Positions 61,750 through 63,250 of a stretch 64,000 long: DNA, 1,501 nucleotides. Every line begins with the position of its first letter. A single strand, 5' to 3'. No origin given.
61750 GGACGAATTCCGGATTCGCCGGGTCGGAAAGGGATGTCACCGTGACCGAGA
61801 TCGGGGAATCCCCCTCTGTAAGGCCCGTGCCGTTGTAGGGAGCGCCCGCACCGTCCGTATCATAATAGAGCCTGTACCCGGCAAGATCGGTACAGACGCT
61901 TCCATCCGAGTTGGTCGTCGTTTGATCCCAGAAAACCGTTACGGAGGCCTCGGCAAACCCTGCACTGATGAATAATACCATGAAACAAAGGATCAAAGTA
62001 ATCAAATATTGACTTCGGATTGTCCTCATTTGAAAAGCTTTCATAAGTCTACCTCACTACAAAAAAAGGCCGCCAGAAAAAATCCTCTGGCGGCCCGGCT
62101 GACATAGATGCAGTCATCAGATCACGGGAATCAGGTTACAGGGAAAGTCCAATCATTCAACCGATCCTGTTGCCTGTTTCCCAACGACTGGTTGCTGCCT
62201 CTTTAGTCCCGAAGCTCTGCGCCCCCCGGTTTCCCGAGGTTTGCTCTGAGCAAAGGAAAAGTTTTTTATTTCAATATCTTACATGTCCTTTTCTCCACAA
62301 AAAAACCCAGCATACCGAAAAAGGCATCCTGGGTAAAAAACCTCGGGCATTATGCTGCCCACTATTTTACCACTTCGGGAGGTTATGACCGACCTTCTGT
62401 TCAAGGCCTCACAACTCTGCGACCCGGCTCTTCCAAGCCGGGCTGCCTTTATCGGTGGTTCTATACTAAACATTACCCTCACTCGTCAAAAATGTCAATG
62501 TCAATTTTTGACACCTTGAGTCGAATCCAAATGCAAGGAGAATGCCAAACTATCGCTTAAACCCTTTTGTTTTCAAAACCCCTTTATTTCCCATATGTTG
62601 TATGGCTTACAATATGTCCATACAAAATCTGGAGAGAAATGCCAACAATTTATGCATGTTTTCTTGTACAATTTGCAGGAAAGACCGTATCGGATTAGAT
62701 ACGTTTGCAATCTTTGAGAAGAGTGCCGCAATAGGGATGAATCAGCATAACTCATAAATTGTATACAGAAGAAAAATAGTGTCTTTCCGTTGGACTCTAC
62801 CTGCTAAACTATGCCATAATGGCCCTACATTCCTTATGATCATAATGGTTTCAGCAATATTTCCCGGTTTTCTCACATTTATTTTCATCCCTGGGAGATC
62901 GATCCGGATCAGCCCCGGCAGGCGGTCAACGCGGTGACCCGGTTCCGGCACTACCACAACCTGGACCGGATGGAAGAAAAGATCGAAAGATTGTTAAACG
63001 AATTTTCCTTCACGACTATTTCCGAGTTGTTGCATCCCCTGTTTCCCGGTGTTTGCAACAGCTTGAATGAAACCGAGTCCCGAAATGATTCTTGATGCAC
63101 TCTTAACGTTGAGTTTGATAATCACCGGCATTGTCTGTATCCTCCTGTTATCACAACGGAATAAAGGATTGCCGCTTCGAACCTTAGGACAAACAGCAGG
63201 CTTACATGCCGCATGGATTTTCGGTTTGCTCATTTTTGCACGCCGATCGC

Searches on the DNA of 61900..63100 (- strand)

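Call 73: search_rna_families(source=window, start=61900, end=63100, threshold=evalue, max_evalue=1, show_alignments=3)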
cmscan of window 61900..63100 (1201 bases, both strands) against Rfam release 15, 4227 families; matches with E-value up to 1: 7.
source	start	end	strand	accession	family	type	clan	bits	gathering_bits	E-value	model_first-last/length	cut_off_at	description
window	62086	62255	-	RF01051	c-di-GMP-I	Cis-reg; riboswitch;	CL00126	50.9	35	1e-08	1-87/87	no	c-di-GMP-I riboswitch aptamer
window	62192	62319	-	RF00561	SNORA40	Gene; snRNA; snoRNA; HACA-box;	-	21.1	51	0.65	1-128/128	no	Small nucleolar RNA SNORA40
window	62062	62112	-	RF01388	isrD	Gene; sRNA;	-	20.9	37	0.23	1-51/51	no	isrD Hfq binding RNA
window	62065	62097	-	RF04201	MIR7510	Gene; miRNA;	-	20.1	93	0.64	1-79/79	no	MIR7510 microRNA precursor family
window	62585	62640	+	RF03394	mir-2574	Gene; miRNA;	-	19.5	90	0.57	1-68/68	no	mir-2574 microRNA precursor family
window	62418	62559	-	RF00625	P11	Gene;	-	17.7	70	0.28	1-139/139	no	Pseudomonas sRNA P11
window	62423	62450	+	RF01687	Acido-Lenti-1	Gene; sRNA;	-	17.1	37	0.44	1-46/46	no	Acido-Lenti-1 RNA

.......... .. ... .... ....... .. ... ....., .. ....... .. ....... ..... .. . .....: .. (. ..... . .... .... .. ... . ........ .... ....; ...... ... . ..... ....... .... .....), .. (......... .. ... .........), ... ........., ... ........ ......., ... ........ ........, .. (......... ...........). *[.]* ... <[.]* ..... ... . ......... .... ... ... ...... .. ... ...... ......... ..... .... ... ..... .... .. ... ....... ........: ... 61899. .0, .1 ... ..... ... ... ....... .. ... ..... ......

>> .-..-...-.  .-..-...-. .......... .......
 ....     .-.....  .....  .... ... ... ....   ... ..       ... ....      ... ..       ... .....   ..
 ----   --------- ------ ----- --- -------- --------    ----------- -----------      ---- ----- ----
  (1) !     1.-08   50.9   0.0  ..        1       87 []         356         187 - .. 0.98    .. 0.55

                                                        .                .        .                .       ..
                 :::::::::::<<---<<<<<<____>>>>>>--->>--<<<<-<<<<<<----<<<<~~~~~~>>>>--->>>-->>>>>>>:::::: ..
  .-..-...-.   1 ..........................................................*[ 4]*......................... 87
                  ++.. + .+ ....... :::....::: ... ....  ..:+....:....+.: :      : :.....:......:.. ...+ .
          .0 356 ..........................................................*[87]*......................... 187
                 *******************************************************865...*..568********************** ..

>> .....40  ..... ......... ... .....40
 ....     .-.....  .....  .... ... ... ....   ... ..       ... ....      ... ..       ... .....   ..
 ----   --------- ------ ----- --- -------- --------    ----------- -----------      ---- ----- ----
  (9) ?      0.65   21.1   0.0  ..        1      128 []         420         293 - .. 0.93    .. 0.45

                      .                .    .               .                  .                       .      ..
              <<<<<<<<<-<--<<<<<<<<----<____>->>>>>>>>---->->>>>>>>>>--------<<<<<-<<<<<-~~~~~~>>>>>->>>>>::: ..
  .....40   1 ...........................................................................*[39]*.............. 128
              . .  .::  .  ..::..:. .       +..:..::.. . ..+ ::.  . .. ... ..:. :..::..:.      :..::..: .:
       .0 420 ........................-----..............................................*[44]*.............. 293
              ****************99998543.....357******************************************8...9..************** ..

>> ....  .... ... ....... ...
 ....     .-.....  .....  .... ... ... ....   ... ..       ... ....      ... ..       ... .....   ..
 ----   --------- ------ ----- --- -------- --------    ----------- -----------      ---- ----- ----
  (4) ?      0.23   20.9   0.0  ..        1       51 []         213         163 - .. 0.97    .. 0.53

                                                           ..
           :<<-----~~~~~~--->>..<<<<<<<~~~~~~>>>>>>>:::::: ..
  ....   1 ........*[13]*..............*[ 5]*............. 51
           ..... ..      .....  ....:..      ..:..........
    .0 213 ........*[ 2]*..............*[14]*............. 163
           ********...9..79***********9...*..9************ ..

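Call 74: search_rna_families(source=window, start=62240, end=62560, threshold=evalue, max_evalue=10, show_alignments=2)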
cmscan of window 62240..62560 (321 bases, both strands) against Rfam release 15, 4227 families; matches with E-value up to 10: 7.
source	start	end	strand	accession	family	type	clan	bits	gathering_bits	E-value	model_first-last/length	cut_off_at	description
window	62418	62559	-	RF00625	P11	Gene;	-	17.7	70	0.076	1-139/139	no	Pseudomonas sRNA P11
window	62423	62450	+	RF01687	Acido-Lenti-1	Gene; sRNA;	-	17.1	37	0.12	1-46/46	no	Acido-Lenti-1 RNA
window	62291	62400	-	RF00557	L10_leader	Cis-reg; leader;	-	16.5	44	1.6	25-138/138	no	Ribosomal protein L10 leader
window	62240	62319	-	RF00561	SNORA40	Gene; snRNA; snoRNA; HACA-box;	-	16.5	51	2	1-88/128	3'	Small nucleolar RNA SNORA40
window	62297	62388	-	RF02837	anti-hemB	Gene; sRNA;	-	13.5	49.5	1.1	1-81/81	no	Burkholderia RNA 7 (anti-hemB)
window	62297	62352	-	RF02399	NsiR1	Gene; sRNA;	-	12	39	9.4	1-60/60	no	Nitrogen stress-induced RNA 1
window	62248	62334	+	RF02503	Atu_C9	Gene; sRNA;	-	7.5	40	7.4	108-192/192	no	Rhizobiales sRNA Atu_C9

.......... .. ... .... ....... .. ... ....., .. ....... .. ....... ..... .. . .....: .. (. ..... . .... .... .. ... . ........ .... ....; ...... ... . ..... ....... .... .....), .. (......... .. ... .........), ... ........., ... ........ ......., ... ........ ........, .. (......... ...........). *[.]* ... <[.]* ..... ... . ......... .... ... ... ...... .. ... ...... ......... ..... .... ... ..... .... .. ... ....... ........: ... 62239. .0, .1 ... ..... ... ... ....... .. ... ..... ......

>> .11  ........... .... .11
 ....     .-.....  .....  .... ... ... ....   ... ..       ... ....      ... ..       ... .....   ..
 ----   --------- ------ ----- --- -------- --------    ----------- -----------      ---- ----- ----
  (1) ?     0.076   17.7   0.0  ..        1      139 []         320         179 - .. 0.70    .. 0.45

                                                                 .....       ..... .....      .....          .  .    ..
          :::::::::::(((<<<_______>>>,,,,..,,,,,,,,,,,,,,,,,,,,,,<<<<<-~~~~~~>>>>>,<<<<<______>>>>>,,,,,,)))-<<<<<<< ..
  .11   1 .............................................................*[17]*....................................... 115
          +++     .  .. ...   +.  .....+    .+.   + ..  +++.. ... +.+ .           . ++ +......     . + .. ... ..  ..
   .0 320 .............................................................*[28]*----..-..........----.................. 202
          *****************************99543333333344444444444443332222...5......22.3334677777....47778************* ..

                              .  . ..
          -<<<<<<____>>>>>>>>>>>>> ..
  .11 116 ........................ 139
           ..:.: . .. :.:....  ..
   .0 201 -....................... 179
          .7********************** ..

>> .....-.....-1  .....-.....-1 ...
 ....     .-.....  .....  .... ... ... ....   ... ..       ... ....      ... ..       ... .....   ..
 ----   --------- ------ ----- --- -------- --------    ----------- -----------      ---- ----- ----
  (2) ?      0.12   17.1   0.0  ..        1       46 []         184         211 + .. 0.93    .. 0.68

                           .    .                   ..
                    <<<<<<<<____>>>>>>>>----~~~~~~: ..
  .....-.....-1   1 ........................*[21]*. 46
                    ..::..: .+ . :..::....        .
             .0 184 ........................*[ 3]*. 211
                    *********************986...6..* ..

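Call 82: build_rna_model(alignment_id=A10, structure=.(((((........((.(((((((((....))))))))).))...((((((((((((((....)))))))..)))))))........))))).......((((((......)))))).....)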
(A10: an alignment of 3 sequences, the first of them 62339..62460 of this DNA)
Model R1 built from alignment A10 (3 sequences, 122 columns); structure: as given.
model positions 122; base pairs 36; branch points 2; effective number of sequences 0.79; information 0.59 bits per position. Calibrated on 0.2 Mb of random sequence (short: E-values are rough).
structure used (alignment columns):
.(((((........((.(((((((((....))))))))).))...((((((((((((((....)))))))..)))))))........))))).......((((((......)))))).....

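Call 83: search_with_rna_model(model_id=R1, sources=[window, L001, L002, L003, L004, L005, L009, L011, L012, L013, L014, L015, L016, L025, L026, L027], max_evalue=1, show_alignments=4)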
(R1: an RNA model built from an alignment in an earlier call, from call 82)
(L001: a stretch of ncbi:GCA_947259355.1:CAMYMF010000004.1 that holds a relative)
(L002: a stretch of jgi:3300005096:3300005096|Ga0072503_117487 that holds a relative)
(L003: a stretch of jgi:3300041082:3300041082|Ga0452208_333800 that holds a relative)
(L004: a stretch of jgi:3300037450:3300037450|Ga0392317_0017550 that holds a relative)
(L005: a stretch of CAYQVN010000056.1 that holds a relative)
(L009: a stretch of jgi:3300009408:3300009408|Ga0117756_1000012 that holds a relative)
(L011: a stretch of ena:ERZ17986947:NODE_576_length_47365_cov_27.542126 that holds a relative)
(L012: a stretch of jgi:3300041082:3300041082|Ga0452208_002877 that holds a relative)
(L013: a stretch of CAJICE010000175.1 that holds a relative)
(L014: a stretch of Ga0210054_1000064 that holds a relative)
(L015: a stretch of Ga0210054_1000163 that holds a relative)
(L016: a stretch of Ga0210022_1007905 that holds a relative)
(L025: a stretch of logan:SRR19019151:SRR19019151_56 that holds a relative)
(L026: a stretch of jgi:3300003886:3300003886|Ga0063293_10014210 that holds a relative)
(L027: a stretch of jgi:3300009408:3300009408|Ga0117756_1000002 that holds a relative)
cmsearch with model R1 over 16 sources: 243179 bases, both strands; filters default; matches with E-value up to 1: 10.
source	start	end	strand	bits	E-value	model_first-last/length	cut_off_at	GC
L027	9553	9674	+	149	3e-33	1-122/122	no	0.51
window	62339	62460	-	146.7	1.1e-32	1-122/122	no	0.55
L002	9594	9715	+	143.8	5.4e-32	1-122/122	no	0.57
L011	208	330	+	98.5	4.3e-21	1-122/122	no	0.53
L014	3069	3191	-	98.5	4.3e-21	1-122/122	no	0.53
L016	3040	3162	-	98.5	4.3e-21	1-122/122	no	0.53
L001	7438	7559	+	95.9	1.9e-20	1-122/122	no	0.57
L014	4117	4238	+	94.5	4e-20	1-122/122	no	0.58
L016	4088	4209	+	94.5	4e-20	1-122/122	no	0.58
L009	9726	9830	+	20.4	0.027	1-122/122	no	0.51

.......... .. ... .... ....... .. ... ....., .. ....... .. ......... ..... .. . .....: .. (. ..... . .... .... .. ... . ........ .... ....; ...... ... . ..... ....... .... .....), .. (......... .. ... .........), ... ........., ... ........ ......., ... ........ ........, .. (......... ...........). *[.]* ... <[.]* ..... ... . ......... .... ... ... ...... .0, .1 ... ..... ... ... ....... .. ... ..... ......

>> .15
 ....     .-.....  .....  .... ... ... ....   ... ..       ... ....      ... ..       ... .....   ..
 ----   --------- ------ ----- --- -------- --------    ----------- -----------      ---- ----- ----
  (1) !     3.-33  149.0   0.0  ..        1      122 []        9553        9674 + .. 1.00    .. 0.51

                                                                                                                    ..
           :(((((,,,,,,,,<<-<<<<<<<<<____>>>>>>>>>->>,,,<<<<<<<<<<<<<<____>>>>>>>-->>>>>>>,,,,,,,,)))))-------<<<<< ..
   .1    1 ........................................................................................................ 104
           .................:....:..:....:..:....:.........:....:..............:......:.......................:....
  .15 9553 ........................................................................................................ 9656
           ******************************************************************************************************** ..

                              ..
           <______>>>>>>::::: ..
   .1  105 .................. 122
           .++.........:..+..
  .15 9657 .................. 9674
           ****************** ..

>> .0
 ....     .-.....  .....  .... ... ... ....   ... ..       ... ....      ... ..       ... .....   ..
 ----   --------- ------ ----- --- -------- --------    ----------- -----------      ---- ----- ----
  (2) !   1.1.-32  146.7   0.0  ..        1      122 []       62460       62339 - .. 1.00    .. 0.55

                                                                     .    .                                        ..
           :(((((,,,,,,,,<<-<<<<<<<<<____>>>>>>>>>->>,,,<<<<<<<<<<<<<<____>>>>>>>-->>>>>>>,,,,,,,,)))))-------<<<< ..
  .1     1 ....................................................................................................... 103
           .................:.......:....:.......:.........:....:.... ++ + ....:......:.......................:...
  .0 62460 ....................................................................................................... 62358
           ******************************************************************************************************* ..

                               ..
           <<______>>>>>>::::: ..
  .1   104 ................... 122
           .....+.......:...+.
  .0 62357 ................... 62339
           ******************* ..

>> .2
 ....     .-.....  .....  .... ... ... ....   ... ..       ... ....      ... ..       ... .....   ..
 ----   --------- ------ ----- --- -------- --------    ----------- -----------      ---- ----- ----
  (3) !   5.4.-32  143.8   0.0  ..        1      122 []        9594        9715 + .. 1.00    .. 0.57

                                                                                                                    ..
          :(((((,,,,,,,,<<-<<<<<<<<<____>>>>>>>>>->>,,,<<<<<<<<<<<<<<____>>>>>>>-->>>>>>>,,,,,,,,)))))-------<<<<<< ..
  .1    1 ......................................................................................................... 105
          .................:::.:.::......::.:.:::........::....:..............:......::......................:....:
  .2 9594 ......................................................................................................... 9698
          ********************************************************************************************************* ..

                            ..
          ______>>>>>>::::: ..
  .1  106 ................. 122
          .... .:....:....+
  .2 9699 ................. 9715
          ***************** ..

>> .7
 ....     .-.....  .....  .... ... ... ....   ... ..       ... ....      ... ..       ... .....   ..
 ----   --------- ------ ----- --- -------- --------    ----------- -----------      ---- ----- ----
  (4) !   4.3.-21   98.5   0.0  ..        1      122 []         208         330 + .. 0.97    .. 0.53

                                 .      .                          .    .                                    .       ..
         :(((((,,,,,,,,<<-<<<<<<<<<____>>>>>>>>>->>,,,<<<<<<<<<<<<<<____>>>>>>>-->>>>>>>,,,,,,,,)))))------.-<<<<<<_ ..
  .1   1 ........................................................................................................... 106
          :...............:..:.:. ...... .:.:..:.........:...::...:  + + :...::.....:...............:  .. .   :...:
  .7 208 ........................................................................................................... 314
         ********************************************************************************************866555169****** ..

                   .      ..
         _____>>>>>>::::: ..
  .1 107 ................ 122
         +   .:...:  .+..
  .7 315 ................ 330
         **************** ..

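Call 84: search_with_rna_model(model_id=R1, sources=[window, L001, L002, L011, L014, L027], max_evalue=1e-10, make_alignment=true)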
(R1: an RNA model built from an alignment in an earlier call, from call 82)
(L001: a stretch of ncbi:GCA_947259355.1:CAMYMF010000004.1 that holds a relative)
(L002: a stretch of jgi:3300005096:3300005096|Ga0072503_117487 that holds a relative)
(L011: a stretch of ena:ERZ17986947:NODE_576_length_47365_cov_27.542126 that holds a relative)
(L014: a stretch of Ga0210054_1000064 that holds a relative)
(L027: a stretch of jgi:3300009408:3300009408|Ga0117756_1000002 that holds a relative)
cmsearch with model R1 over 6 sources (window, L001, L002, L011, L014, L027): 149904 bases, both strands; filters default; matches with E-value up to 1e-10: 7.
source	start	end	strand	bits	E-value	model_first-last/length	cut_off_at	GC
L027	9553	9674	+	149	1.9e-33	1-122/122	no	0.51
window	62339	62460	-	146.7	7e-33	1-122/122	no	0.55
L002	9594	9715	+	143.8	3.3e-32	1-122/122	no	0.57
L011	208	330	+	98.5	2.6e-21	1-122/122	no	0.53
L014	3069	3191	-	98.5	2.6e-21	1-122/122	no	0.53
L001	7438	7559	+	95.9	1.2e-20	1-122/122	no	0.57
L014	4117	4238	+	94.5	2.5e-20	1-122/122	no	0.58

Alignment A11: 7 matches aligned to the model, 124 columns, each read 5' to 3' on its own strand. Consensus structure (alignment columns), stored with it:
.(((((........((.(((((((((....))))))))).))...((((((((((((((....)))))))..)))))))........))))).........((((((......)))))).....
